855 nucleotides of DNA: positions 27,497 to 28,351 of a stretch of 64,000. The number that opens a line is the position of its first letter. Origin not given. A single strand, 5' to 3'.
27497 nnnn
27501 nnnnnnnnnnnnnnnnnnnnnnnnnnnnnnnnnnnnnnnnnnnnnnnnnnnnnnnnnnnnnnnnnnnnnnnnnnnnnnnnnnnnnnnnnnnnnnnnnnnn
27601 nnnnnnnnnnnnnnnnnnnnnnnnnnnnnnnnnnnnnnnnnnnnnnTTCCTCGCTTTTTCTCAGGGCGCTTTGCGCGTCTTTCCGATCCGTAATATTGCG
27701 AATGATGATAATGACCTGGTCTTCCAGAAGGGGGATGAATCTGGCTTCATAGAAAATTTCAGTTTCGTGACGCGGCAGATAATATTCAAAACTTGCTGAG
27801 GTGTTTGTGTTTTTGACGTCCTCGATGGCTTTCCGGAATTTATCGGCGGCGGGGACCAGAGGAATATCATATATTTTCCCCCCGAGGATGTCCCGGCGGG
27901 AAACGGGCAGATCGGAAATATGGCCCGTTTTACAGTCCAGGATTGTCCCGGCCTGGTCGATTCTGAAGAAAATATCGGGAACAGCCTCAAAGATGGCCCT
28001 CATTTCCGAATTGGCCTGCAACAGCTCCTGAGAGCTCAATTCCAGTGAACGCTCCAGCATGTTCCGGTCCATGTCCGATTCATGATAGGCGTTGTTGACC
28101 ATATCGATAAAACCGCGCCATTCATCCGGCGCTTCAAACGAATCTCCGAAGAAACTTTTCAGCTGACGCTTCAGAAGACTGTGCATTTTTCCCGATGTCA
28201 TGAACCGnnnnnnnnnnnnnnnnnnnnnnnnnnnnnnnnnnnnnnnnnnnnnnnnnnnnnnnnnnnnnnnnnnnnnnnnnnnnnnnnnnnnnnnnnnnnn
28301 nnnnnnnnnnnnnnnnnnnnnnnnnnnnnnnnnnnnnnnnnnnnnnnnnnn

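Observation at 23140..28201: PP2C phosphatase and RsbW-like serine kinase fused behind a ~9-PAS array, next to a canonical STAS substrate and with no cognate sigma factor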

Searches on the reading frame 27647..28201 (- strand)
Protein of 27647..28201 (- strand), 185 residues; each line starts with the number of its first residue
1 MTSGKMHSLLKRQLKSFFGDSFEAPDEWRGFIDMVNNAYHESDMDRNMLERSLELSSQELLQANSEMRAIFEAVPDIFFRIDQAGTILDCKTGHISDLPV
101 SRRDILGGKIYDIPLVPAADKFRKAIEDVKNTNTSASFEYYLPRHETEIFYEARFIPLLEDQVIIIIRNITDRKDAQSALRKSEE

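Call 61: search_protein_families(library=ncbifam, proteins=[window:27647-28201:-], max_evalue=0.1)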
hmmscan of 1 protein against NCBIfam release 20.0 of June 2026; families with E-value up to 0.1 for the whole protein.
seq(185 aa): 4 families
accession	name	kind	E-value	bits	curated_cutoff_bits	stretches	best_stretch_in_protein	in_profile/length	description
NF008302.0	PRK11091.1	equivalog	9.2e-06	24.1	838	1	44-183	136-279/779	aerobic respiration two-component sensor histidine kinase ArcB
TIGR00229.1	sensory_box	domain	0.00035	20.7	22.9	1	68-180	8-126/126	PAS domain S-box protein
NF047874.1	MASE3_PAS_HK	subfamily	0.0047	15.8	560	1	47-179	247-384/655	MASE3 domain-containing sensor histidine kinase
NF046044.1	PnpS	equivalog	0.0069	15.4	400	1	43-176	33-166/390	two-component system histidine kinase PnpS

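Call 62: search_protein_families(library=pfam, proteins=[window:27647-28201:-], max_evalue=1)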
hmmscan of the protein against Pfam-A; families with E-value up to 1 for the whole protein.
seq(185 aa): 4 families
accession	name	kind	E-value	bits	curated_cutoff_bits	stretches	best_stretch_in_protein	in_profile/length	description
PF08448.16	PAS_4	-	7e-07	29.9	23.1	1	71-174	1-109/110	PAS fold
PF13426.13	PAS_9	-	4.6e-05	24.1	27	1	77-172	3-103/103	PAS domain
PF25286.1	DUF7876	-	0.047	13.6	27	1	24-48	126-150/190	Domain of unknown function (DUF7876)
PF13188.13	PAS_8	-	0.12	12.8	21.8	1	68-90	4-26/65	PAS domain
